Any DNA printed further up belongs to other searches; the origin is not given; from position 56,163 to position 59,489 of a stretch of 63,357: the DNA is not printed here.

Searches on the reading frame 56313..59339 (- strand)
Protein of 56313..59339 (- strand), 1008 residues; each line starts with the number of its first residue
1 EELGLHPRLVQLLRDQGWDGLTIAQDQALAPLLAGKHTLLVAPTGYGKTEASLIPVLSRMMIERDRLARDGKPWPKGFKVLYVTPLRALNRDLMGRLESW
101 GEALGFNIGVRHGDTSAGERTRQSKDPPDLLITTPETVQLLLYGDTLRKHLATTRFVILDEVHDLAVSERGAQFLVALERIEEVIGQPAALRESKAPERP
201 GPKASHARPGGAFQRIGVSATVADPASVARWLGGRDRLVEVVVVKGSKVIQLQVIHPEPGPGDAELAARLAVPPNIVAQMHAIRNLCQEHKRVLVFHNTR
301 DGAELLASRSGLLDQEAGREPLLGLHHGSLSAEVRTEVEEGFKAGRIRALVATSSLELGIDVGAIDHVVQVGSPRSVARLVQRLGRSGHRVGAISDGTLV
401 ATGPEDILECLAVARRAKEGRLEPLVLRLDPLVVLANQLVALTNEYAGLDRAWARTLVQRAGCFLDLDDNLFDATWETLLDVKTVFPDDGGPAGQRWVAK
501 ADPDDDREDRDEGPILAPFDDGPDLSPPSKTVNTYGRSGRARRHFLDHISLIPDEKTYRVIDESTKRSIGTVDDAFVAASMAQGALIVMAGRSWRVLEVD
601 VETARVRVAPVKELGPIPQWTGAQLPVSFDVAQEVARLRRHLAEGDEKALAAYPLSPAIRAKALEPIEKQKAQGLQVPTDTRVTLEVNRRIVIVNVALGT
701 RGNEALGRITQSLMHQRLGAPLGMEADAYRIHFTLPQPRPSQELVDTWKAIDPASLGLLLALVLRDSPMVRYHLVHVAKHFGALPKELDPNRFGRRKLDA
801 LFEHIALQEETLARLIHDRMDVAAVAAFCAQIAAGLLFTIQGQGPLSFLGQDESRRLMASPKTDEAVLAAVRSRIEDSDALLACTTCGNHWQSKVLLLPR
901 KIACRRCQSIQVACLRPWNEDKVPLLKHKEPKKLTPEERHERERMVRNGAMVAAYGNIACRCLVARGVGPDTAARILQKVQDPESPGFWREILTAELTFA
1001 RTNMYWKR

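Call 67: search_protein_families(library=pfam, proteins=[window:56313-59339:-], max_evalue=0.0001)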
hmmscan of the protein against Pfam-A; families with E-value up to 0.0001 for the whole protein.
window:56313-59339:- (1008 aa): 5 families
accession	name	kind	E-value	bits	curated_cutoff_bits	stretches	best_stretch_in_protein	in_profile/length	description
PF00270.35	DEAD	-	3.2e-26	92.5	26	1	24-223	3-161/167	DEAD/DEAH box helicase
PF08494.16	DEAD_assoc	-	6e-20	72.3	23.5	1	677-835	1-175/191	DEAD/H associated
PF00271.37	Helicase_C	-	9.3e-20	71.4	23.5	1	281-388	4-107/110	Helicase conserved C-terminal domain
PF19306.5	WH_Lhr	-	2.6e-10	40.4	27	1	548-612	102-164/168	Large helicase-related protein, winged helix domain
PF04851.21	ResIII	-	1.5e-05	25.4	22.5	1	35-168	23-140/164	Type III restriction enzyme, res subunit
